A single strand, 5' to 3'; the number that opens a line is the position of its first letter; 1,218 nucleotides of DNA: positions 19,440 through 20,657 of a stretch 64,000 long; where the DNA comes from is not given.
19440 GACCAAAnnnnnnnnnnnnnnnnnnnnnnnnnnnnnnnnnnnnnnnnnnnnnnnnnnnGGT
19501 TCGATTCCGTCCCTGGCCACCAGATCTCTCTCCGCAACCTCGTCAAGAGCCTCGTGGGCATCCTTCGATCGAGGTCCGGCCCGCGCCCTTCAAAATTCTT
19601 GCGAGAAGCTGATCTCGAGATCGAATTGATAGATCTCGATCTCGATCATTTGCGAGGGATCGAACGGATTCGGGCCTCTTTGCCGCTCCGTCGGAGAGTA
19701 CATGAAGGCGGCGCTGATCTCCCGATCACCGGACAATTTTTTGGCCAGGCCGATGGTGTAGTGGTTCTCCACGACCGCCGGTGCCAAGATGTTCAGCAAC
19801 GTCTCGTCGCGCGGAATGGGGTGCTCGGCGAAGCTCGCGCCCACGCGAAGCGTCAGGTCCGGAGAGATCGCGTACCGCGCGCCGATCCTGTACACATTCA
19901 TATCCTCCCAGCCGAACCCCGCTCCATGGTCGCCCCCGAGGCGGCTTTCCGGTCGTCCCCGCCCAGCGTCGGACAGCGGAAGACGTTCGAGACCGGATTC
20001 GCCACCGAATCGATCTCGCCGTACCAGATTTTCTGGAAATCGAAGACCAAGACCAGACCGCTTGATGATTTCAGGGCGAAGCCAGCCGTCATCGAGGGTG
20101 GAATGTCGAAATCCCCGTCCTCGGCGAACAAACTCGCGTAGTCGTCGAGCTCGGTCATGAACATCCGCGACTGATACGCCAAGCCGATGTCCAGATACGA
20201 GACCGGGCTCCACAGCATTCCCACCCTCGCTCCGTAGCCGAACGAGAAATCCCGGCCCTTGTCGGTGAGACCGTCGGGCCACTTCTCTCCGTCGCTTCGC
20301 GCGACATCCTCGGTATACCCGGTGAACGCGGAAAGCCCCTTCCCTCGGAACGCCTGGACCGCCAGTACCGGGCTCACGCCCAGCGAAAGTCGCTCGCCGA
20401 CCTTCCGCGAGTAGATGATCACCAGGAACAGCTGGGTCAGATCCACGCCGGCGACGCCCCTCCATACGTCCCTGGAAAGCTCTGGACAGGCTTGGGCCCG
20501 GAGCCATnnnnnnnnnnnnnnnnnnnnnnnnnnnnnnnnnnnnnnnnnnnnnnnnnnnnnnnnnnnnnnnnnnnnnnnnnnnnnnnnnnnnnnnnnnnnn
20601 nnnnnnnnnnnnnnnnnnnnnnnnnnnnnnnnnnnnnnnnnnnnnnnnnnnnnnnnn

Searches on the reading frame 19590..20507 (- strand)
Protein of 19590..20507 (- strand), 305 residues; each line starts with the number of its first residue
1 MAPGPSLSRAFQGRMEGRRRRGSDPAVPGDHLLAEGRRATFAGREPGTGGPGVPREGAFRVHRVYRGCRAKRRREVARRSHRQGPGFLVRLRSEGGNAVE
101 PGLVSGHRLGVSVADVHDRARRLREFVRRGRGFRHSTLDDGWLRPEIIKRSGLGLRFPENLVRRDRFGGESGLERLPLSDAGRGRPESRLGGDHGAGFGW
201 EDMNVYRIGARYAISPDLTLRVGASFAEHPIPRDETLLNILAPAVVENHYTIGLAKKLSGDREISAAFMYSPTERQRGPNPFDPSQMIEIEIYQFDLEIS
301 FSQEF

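Call 34: search_protein_families(library=pfam, proteins=[window:19590-20507:-], max_evalue=0.001)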
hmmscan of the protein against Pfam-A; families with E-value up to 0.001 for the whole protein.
window:19590-20507:- (305 aa): 1 family
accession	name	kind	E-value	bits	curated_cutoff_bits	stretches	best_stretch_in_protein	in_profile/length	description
PF03349.22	Toluene_X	-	2.3e-05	23.5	29.7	1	199-271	312-382/421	Outer membrane protein transport protein (OMPP1/FadL/TodX)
